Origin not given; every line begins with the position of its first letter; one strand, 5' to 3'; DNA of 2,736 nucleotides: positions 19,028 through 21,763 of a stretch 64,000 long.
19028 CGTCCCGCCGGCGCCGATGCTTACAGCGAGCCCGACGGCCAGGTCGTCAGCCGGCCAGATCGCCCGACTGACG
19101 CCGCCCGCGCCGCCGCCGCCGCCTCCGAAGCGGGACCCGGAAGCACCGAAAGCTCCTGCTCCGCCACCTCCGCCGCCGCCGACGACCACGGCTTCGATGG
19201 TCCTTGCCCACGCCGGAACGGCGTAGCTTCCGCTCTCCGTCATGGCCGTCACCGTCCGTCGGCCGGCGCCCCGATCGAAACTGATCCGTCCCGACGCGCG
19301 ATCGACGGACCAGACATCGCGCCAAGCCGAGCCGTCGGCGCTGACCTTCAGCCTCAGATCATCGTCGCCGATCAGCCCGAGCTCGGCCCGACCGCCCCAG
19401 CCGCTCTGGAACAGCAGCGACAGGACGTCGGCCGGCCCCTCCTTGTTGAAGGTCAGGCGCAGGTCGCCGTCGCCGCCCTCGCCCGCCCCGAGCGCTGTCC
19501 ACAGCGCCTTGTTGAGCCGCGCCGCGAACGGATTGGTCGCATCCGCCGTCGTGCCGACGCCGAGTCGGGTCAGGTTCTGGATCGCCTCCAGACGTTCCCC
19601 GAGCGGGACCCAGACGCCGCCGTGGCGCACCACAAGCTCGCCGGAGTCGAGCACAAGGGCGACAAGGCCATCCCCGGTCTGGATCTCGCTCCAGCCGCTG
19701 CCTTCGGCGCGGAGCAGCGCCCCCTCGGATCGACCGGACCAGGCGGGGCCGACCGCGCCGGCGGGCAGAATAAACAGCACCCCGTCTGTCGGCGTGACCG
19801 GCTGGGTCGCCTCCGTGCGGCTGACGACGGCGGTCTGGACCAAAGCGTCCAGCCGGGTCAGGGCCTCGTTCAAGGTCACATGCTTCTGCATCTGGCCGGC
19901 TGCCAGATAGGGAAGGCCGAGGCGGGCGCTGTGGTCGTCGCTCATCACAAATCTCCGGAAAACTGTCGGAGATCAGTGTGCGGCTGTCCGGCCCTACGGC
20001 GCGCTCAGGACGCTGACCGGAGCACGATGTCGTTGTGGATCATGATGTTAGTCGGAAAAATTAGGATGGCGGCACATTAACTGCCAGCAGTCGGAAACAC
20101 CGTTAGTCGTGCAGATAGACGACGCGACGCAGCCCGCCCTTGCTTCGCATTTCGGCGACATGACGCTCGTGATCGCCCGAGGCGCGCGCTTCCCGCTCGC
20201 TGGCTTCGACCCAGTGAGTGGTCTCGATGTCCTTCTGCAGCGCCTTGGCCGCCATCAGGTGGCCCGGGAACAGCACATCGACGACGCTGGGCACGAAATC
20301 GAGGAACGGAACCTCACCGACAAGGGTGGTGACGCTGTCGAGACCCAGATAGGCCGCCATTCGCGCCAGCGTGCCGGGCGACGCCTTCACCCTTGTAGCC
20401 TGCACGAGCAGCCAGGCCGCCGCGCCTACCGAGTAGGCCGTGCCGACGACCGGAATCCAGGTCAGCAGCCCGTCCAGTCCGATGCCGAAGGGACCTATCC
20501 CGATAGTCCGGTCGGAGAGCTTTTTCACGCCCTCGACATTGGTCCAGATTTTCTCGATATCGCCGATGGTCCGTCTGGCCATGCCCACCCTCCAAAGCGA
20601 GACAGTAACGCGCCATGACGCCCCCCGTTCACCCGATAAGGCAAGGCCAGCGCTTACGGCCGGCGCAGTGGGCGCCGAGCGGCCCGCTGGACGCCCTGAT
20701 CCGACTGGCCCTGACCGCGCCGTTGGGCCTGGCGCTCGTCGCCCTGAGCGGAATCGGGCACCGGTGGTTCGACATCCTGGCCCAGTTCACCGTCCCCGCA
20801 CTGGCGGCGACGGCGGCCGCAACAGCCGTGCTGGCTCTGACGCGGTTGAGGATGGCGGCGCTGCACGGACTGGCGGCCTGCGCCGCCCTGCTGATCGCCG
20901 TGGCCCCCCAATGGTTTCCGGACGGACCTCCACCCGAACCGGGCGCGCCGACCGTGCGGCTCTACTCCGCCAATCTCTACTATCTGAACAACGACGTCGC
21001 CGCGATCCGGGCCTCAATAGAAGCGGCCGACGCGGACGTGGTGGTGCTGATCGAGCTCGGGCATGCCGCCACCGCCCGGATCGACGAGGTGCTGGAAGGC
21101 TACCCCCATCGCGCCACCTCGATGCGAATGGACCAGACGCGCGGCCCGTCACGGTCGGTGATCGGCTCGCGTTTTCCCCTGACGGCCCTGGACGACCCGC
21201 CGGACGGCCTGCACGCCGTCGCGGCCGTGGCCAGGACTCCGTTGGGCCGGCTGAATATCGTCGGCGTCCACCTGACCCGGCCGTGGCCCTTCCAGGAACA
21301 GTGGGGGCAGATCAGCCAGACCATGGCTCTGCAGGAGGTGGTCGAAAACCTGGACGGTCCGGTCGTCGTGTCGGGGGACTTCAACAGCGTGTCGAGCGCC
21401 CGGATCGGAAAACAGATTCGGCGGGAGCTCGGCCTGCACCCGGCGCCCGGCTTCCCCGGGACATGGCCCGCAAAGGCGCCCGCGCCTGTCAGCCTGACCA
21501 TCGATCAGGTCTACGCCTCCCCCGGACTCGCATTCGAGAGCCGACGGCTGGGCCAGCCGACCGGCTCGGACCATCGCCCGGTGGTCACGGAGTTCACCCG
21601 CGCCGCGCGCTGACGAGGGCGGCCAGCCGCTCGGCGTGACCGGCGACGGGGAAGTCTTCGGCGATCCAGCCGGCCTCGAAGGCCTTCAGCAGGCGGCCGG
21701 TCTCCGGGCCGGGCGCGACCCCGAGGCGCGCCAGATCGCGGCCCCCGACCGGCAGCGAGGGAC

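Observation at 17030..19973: Orphan, tightly coupled tail-fibre plus complete lysis cassette with no other phage genes: candidate accessory locus of a GTA or other domesticated phage-derived particle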

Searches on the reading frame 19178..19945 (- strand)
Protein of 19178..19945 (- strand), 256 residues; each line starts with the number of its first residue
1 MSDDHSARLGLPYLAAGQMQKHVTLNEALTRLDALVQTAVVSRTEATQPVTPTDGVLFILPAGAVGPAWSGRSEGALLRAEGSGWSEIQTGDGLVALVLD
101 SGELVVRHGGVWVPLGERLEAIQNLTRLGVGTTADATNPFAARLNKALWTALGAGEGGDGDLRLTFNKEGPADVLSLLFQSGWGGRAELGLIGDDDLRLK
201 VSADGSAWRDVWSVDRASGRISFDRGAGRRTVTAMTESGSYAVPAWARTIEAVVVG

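Call 26: search_dna_similar(query=window:19178-19945:-, collection=phages, mode=protein, max_rows=30)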
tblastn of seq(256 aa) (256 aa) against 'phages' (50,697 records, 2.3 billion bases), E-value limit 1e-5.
Records with a match: 55; places in all: 65; records where one place covers at least 80% of the query: 3.
Best place of each record, by identity: <60% 55.
By first word of the organism name: Rhodobacter 42; Alteromonas 5; Dinoroseobacter 3; Paracoccus 2; Roseobacter 2; Caudoviricetes 1.
By host as written in the record: Rhodobacter capsulatus YW1 41; Alteromonas macleodii ATCC 27126 3; Paracoccus marcusii JL-65 2; Roseobacter denitrificans OCh 114 2; Dinoroseobacter shibae DFL12T 2; Alteromonas confluentis DSSK2-12 2; Dinoroseobacter shibae DFL12 1; - 1; and 1 more.
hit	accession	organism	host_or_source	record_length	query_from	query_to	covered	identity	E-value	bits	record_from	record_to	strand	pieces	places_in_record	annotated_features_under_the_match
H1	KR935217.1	Rhodobacter phage RcCronus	Rhodobacter capsulatus YW1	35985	8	226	86%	35.7%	2e-27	115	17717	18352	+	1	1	hypothetical protein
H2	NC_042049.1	Rhodobacter phage RcCronus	Rhodobacter capsulatus YW1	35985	8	226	86%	35.7%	2e-27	115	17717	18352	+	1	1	hypothetical protein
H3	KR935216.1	Rhodobacter phage RcRhea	Rhodobacter capsulatus YW1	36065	8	210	79%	37.1%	6e-27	114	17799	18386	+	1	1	hypothetical protein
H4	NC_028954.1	Rhodobacter phage RcRhea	Rhodobacter capsulatus YW1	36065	8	210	79%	37.1%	6e-27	114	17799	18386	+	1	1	hypothetical protein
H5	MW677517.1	Rhodobacter phage RcKemmy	Rhodobacter capsulatus YW1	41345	1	226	67%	43.0%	2e-9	126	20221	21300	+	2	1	22: hypothetical protein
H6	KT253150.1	Rhodobacter phage RcSaxon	Rhodobacter capsulatus YW1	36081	8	208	79%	36.5%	1e-21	99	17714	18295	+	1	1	hypothetical protein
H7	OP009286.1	Rhodobacter phage RcSwan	Rhodobacter capsulatus YW1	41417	8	226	66%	42.4%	1e-8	120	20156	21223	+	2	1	hypothetical protein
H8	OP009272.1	Rhodobacter phage RcKai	Rhodobacter capsulatus YW1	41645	8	226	66%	42.4%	1e-8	120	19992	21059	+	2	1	hypothetical protein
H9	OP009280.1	Rhodobacter phage RcMeacham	Rhodobacter capsulatus YW1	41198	8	226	66%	42.4%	1e-8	120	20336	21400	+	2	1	hypothetical protein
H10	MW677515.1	Rhodobacter phage RcHotPocket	Rhodobacter capsulatus YW1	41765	8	226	66%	42.4%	1e-8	120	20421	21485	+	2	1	23: hypothetical protein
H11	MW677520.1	Rhodobacter phage RcOceanus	Rhodobacter capsulatus YW1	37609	8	226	66%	42.4%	1e-8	120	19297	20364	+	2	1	21: hypothetical protein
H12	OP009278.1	Rhodobacter phage RcMamaDuck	Rhodobacter capsulatus YW1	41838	8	226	66%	42.4%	1e-8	120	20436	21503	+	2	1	hypothetical protein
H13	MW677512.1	Rhodobacter phage RcFrancesLouise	Rhodobacter capsulatus YW1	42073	8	226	66%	42.4%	1e-8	120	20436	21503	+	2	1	23: hypothetical protein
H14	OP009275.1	Rhodobacter phage RcKvothe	Rhodobacter capsulatus YW1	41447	8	226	66%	42.4%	1e-8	120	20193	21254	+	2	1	hypothetical protein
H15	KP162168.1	Paracoccus phage vB_PmaS-R3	Paracoccus marcusii JL-65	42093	1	203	79%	35.1%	6e-20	94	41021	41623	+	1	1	ribonuclease III | gene transfer agent-like protein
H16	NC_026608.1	Paracoccus phage vB_PmaS-R3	Paracoccus marcusii JL-65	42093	1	203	79%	35.1%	6e-20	94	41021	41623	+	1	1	ribonuclease III | tail protein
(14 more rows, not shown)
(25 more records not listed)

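Call 27: get_annotated_region(hit=H1, flank=9000)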
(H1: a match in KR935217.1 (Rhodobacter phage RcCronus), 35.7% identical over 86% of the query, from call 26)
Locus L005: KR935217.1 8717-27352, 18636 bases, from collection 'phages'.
description: Rhodobacter phage RcCronus, complete genome.
organism: Rhodobacter phage RcCronus (NCBI taxid 1662333)
taxonomy: Viruses; Duplodnaviria; Heunggongvirae; Uroviricota; Caudoviricetes; Cronusvirus; Cronusvirus cronus
host: Rhodobacter capsulatus YW1; source: water; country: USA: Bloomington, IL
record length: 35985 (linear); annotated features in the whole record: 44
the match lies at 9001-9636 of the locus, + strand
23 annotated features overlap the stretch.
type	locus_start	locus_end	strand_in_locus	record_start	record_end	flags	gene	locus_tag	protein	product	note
CDS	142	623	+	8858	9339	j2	-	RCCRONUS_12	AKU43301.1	hypothetical protein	-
CDS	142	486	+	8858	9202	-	-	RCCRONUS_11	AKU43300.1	tail assembly chaperone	Tail assembly chaperone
CDS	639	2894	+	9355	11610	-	-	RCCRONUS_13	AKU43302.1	tapemeasure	Tapemeasure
CDS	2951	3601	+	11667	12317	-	-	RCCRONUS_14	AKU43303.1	glycoside hydrolase family protein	Glycoside hydrolase family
CDS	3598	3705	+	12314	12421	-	-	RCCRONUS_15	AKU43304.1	hypothetical protein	-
CDS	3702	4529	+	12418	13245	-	-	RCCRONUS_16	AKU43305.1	minor tail protein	Minor tail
CDS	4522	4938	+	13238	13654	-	-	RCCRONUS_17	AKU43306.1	peptidase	Peptidase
CDS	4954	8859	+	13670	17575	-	-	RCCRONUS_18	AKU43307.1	hydrolase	Hydrolase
CDS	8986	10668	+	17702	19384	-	-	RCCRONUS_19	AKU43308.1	hypothetical protein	-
CDS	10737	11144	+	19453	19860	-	-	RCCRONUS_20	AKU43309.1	minor tail protein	Minor tail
CDS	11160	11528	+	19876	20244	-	-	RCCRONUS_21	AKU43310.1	hypothetical protein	-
CDS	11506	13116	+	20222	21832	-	-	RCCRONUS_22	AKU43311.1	A1-like protein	T5 A1-like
CDS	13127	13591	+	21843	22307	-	-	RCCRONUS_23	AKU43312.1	single-stranded DNA-binding protein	Single stranded DNA-binding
CDS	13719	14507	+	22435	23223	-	-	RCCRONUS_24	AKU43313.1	hypothetical protein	-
CDS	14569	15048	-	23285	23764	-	-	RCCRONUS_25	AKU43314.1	hypothetical protein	-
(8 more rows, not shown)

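Call 28: get_annotated_region(hit=H16, flank=9000)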
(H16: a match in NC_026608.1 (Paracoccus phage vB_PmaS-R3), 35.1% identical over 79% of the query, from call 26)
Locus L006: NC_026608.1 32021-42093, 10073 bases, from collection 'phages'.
description: Paracoccus phage vB_PmaS-R3, complete genome.
organism: Paracoccus phage vB_PmaS-R3 (NCBI taxid 2494563)
taxonomy: Viruses; Duplodnaviria; Heunggongvirae; Uroviricota; Caudoviricetes
host: Paracoccus marcusii JL-65; source: -; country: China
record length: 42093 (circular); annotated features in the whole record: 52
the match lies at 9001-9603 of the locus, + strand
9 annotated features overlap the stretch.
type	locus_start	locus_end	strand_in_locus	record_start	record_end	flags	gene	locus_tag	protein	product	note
CDS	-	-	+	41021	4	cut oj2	-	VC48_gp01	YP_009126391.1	ribonuclease III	-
CDS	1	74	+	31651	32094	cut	-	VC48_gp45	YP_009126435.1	Tail assembly chaperone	-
CDS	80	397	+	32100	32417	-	-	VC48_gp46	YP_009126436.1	tail chaperonin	-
CDS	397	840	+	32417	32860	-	-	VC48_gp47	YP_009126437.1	tail completion or Neck1 protein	-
CDS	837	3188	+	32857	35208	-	-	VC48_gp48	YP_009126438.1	tail length tape measure protein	-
CDS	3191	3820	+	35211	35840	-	-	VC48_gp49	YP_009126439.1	glycoside hydrolase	-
CDS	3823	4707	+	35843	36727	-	-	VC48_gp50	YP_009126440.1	tail assembly protein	-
CDS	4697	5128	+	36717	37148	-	-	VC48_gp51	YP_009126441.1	minor tail protein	phage cell wall peptidase, NlpC/P60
CDS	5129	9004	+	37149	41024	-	-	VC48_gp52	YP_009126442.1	tail protein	gene transfer agent (GTA) like protein gp15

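Call 56: find_related_loci(query=A1, collection=viral_contigs, flank=10000)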
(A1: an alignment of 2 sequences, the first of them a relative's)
Query A1 (1301 aa) in viral_contigs; peptide patterns used: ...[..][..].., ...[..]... (x = any residue, [..] = any of these).
600 stretches matched a pattern (row limit reached: there are more); 580 encode a relative of the query (tblastn E <= 1e-3); the best 80 are kept; 80 distinct loci.
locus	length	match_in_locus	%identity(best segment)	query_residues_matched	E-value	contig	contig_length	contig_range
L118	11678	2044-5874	65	1-1301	0e+0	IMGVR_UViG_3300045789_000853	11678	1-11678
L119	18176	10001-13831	66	1-1301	0e+0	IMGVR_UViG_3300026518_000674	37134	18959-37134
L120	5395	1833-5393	62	1-1234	0e+0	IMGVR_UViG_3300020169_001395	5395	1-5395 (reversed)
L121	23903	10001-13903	100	1-1301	0e+0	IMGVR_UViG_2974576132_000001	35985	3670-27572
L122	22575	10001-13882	50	1-1300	0e+0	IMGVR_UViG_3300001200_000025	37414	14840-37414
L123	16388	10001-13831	52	15-1297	0e+0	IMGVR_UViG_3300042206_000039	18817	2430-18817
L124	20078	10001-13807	50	1-1299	0e+0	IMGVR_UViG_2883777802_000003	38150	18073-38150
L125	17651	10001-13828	48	1-1299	0e+0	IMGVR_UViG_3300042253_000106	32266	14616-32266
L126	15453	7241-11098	41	1-1256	0e+0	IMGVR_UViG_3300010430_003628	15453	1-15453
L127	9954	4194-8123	42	17-1293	0e+0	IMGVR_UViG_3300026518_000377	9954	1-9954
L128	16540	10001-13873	42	1-1292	0e+0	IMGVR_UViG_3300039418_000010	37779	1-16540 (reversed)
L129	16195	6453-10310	43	20-1293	0e+0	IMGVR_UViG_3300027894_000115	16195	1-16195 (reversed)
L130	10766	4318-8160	42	1-1300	0e+0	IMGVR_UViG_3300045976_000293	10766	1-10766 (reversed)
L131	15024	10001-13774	42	54-1293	0e+0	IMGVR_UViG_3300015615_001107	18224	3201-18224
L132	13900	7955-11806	41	15-1293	0e+0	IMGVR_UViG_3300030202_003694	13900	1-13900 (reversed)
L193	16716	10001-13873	41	1-1293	0e+0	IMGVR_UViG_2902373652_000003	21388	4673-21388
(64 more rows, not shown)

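Call 72: search_protein_families(library=pfam, max_evalue=0.01, proteins=[L193:13893-15404:+, L193:15415-15768:+, L193:15826-16401:+, L193:16447-16716:+, L193:10001-13900:+])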
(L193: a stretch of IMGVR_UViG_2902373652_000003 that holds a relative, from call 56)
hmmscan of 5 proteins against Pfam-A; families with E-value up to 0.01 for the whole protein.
L193:13893-15404:+ (503 aa): 1 family
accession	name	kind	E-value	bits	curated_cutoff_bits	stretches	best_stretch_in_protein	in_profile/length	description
PF10983.13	DUF2793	-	1.8e-32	111.5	27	1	24-110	1-87/87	Protein of unknown function (DUF2793)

L193:15415-15768:+ (117 aa): 0 families

L193:15826-16401:+ (191 aa): 3 families
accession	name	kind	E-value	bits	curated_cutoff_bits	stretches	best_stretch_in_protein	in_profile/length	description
PF05838.17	Glyco_hydro_108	-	1.2e-26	93.5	21.2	1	12-94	3-85/85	Glycosyl hydrolase 108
PF09374.15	PG_binding_3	-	2.8e-07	31.1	24.6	1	98-159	2-75/76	Predicted Peptidoglycan domain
PF01471.23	PG_binding_1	-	0.0014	19.2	23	1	96-122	31-57/57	Putative peptidoglycan binding domain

L193:16447-16716:+ (89 aa): 1 family
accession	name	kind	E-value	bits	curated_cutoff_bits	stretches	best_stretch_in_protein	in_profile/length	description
PF23987.1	Phage_holin_10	-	5.4e-20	71.6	27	1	3-53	1-51/52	Bacteriophage holin Pam3 gp28 family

L193:10001-13900:+ (1299 aa): 4 families
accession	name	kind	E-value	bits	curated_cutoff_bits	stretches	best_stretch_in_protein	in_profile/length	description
PF13547.12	GTA_TIM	-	1.9e-147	490.8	27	1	440-738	1-299/299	GTA TIM-barrel-like domain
PF13550.12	Phage-tail_3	-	1.6e-38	132.6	23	1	793-953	1-162/164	Putative phage tail protein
PF23666.2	Rcc01698_C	-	4.8e-30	104.2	27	1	1043-1142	2-98/98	Rcc01698-like, C-terminal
PF22612.2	GH113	-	2.2e-05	24.4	27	0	441-470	111-139/289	Glycoside Hydrolase Family 113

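Call 75: find_related_loci(query=window:19240-19945:-, collection=viral_contigs, flank=10000)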
Query window:19240-19945:- (235 aa) in viral_contigs; peptide patterns used: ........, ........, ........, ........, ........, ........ (x = any residue, [..] = any of these).
27 stretches matched a pattern; 7 encode a relative of the query (tblastn E <= 1e-3); 7 distinct loci.
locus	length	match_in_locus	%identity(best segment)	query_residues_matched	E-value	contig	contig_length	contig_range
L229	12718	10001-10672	55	6-231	2e-71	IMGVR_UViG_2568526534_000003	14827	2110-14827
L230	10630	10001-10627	54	1-210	4e-65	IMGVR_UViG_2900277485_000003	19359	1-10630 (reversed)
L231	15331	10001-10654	52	4-223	2e-64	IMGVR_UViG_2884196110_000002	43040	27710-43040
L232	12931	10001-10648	49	5-222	4e-59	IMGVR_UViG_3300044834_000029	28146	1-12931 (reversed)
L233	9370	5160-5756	51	27-227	2e-57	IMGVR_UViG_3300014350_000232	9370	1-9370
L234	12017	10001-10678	44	1-226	1e-54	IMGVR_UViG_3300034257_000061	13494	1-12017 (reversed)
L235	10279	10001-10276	74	119-210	7e-40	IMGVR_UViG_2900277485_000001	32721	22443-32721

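Call 86: list_cluster_members(proteins=[L193:13893-15401:+, L229:9992-11650:+, L231:9995-11350:+, L232:9995-11116:+, L234:10007-11767:+])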
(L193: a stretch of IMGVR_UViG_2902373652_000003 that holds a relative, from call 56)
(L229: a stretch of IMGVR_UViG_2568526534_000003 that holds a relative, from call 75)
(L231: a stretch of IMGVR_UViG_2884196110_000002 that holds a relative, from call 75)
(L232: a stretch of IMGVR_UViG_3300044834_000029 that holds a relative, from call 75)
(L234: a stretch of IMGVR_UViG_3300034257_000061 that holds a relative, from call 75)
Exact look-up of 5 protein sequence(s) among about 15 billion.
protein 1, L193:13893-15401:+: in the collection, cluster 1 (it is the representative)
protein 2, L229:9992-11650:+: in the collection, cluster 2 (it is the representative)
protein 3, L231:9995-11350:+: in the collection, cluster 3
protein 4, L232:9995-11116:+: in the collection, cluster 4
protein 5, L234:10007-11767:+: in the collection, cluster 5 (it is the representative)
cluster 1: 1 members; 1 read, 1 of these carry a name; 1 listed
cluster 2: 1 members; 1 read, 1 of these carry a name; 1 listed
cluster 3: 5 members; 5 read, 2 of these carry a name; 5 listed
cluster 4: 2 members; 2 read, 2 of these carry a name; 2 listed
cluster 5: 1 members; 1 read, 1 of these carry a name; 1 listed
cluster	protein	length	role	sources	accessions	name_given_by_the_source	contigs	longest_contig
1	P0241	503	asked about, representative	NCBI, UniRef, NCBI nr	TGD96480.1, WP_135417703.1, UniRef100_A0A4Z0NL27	DUF2793 domain-containing protein [Methylobacterium nonmethylotrophicum] | DUF2793 domain-containing protein n=1 Tax=Methylobacterium nonmethylotrophicum ...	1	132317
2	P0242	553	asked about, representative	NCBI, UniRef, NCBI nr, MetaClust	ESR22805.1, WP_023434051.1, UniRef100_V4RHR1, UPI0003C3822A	DUF2793 domain-containing protein [Lutibaculum baratangense] | DUF2793 domain-containing protein n=1 Tax=Lutibaculum baratangense AMV1 TaxID=631454 ... | status=active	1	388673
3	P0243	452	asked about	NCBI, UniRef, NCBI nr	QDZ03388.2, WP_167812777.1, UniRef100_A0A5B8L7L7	DUF2793 domain-containing protein [Nitratireductor mangrovi] | DUF2793 domain-containing protein n=1 Tax=Nitratireductor mangrovi TaxID=2599600 ...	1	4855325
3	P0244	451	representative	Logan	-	-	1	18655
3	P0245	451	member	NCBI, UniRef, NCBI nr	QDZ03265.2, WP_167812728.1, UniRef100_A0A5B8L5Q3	DUF2793 domain-containing protein [Nitratireductor mangrovi] | DUF2793 domain-containing protein n=1 Tax=Nitratireductor mangrovi TaxID=2599600 ...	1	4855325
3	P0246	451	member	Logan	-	-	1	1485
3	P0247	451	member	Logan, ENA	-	-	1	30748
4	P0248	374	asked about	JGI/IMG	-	hypothetical protein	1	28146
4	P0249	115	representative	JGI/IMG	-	hypothetical protein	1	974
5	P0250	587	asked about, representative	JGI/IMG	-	hypothetical protein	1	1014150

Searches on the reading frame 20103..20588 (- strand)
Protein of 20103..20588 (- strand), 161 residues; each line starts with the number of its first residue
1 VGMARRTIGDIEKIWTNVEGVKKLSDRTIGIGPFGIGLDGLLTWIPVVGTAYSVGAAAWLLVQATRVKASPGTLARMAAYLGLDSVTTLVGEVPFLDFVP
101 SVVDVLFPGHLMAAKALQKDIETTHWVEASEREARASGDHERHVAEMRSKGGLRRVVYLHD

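Call 4: search_protein_families(library=pfam, max_evalue=0.1, proteins=[window:20103-20588:-])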
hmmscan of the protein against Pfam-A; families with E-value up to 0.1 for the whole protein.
window:20103-20588:- (161 aa): 1 family
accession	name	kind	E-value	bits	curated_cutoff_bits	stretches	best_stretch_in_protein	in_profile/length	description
PF13430.11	DUF4112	-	1.3e-13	51.5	23.3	1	15-120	2-104/105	Domain of unknown function (DUF4112)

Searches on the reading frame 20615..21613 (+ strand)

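Call 4: search_protein_families(library=pfam, max_evalue=0.1, proteins=[window:20615-21613:+])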
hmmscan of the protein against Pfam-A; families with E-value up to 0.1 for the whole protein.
window:20615-21613:+ (332 aa): 2 families
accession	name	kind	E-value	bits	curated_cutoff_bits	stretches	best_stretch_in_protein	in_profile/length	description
PF03372.29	Exo_endo_phos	-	5.1e-23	82.4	24.5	1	118-320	2-225/225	Endonuclease/Exonuclease/phosphatase family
PF14529.12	Exo_endo_phos_2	-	0.0035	17.7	27.4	0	238-323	20-116/117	Endonuclease-reverse transcriptase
